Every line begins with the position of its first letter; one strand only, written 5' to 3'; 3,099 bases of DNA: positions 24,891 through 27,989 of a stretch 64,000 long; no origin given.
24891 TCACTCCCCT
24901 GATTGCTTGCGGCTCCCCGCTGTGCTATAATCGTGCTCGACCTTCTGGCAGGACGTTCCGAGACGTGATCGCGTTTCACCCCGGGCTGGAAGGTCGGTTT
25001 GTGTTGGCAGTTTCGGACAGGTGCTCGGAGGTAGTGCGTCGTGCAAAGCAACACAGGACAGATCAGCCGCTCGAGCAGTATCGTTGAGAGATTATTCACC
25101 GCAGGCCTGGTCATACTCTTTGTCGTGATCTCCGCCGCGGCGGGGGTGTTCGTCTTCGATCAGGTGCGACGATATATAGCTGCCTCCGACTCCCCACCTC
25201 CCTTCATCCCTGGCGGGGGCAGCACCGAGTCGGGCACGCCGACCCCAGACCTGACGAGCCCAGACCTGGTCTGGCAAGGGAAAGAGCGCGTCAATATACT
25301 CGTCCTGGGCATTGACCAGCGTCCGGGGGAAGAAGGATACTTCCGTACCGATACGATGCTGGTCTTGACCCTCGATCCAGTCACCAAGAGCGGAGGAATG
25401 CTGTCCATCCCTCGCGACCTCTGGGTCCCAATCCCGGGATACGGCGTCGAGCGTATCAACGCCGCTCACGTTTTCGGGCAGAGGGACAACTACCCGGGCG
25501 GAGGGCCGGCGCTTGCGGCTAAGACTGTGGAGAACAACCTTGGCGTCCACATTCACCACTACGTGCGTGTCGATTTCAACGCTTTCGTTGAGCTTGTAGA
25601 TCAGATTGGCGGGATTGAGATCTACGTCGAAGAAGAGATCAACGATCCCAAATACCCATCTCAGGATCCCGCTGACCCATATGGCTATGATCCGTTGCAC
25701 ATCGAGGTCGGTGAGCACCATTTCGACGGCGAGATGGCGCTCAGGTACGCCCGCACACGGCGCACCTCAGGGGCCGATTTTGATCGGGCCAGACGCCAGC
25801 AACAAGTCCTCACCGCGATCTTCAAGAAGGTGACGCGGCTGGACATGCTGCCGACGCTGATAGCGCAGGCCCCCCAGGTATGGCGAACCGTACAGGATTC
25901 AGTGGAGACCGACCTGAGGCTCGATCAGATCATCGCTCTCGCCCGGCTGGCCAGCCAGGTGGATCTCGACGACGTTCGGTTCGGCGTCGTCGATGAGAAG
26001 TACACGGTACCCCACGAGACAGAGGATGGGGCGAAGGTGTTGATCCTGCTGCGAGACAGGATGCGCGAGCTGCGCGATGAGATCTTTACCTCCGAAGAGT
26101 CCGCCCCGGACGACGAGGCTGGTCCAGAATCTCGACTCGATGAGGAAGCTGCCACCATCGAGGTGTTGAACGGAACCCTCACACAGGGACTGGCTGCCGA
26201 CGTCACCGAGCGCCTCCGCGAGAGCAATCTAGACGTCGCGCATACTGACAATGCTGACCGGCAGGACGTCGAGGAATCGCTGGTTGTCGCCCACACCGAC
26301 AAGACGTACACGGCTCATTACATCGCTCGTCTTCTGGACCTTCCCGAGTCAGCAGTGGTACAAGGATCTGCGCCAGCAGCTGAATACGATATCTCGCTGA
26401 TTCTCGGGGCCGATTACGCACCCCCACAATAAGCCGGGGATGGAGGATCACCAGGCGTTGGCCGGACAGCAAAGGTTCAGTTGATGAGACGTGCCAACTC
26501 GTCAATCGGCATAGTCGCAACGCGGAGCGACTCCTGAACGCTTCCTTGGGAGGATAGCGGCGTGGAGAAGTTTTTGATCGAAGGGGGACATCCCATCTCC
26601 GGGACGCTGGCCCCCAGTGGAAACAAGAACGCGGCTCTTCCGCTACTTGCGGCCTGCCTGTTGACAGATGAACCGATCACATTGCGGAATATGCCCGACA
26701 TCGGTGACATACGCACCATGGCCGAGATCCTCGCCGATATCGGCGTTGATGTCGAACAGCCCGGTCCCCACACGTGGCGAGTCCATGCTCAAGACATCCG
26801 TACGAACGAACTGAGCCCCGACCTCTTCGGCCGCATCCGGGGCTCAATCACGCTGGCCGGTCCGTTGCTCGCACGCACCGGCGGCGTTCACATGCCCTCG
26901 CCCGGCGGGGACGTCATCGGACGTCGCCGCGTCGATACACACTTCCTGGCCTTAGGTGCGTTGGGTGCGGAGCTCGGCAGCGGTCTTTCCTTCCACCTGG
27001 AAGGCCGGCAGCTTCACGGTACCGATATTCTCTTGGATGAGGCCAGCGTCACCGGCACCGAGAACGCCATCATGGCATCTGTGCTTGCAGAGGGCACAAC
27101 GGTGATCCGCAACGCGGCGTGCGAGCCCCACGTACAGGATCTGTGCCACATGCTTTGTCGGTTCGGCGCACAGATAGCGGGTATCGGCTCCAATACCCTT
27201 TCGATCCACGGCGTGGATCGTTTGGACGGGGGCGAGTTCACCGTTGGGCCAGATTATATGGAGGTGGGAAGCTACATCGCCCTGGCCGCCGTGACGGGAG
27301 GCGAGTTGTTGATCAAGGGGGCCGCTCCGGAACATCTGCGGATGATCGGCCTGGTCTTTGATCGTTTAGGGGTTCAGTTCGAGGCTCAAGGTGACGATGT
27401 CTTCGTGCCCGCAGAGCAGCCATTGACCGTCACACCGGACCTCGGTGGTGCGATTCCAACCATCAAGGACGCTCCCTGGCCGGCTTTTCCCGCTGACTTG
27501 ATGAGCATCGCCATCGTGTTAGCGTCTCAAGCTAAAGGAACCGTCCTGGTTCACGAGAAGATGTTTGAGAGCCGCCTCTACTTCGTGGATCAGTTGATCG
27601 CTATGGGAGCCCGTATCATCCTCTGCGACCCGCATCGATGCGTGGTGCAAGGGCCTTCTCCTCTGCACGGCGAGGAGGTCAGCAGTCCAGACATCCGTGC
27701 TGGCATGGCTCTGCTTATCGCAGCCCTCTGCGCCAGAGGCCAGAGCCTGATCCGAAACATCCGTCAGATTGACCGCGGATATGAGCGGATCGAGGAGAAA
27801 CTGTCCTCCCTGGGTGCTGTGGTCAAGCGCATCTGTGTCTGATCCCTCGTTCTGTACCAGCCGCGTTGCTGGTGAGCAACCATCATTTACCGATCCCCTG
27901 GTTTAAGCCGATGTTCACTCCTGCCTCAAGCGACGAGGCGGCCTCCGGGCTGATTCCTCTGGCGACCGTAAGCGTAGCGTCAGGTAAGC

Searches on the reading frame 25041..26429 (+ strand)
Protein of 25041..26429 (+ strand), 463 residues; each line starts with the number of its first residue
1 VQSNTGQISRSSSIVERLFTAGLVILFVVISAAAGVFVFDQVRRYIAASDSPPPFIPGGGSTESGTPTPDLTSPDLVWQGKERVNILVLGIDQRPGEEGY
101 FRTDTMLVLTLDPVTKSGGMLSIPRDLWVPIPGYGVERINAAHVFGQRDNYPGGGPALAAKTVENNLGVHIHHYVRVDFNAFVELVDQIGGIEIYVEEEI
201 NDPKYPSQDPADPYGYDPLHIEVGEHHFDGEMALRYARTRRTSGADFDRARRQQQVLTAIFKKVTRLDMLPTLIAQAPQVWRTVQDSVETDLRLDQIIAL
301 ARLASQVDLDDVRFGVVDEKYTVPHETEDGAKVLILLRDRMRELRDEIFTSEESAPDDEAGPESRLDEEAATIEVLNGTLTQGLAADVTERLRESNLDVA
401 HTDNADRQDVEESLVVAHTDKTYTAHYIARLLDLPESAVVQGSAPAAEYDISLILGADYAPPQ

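Call 8: search_protein_families(library=pfam, proteins=[window:25041-26429:+], max_evalue=0.001)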
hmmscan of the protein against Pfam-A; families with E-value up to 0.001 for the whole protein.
window:25041-26429:+ (463 aa): 2 families
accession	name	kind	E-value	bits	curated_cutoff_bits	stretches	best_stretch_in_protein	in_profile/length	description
PF03816.19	LytR_cpsA_psr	-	1.1e-43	149.5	24.6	1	102-265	1-149/150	LytR_cpsA_psr family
PF13399.11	LytR_C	-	1.5e-11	45.5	22.2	1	371-459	2-86/86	LytR cell envelope-related transcriptional attenuator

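Call 83: search_protein_families(library=ncbifam, proteins=[window:25041-26429:+], max_evalue=0.001)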
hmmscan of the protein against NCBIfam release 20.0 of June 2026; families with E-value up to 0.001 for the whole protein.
window:25041-26429:+ (463 aa): 4 families
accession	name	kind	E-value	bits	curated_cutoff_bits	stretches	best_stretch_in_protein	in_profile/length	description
TIGR00350.1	lytR_cpsA_psr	domain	4.1e-35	121.3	62.3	1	102-265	2-151/152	LCP family glycopolymer transferase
NF006897.1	PRK09379.1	equivalog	6.2e-33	114.3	441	1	80-300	56-250/298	polyisoprenyl-teichoic acid--peptidoglycan teichoic acid transferase TagU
NF051849.1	LCP_trans_Cps2A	equivalog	6.3e-26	91.6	650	1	81-302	219-419/477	LCP family glycopolymer transferase CpsA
NF047591.1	ligase_LytR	equivalog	1.5e-24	86.9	450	1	83-297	57-264/336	glycopolymer--peptidoglycan transferase LytR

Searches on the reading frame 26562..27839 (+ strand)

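Call 8: search_protein_families(library=pfam, proteins=[window:26562-27839:+], max_evalue=0.001)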
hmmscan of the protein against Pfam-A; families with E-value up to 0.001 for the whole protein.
window:26562-27839:+ (426 aa): 1 family
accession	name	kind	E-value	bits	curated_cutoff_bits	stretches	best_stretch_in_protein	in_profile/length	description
PF00275.25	EPSP_synthase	-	3.2e-70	237.4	22.8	1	7-414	2-417/417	EPSP synthase (3-phosphoshikimate 1-carboxyvinyltransferase)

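Call 83: search_protein_families(library=ncbifam, proteins=[window:26562-27839:+], max_evalue=0.001)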
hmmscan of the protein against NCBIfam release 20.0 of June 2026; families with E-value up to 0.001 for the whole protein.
window:26562-27839:+ (426 aa): 6 families
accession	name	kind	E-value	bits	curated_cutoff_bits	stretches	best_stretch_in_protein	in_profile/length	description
NF006873.0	PRK09369.1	subfamily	2.2e-147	491.1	297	1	1-424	1-417/419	UDP-N-acetylglucosamine 1-carboxyvinyltransferase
TIGR01072.1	murA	equivalog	7.9e-144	479.5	392.7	1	1-423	1-416/416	UDP-N-acetylglucosamine 1-carboxyvinyltransferase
NF009470.0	PRK12830.1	equivalog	3.5e-99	332.3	552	1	1-424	1-415/417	UDP-N-acetylglucosamine 1-carboxyvinyltransferase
TIGR01356.1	aroA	equivalog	2.1e-15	56.5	287.25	1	15-409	2-404/415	3-phosphoshikimate 1-carboxyvinyltransferase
NF011381.1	PRK14806.1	equivalog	4.8e-10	38.3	902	1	3-418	303-727/733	bifunctional prephenate dehydrogenase/3-phosphoshikimate 1-carboxyvinyltransferase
NF008816.0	PRK11860.1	equivalog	1.4e-07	30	943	0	338-401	278-342/662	bifunctional 3-phosphoshikimate 1-carboxyvinyltransferase/cytidylate kinase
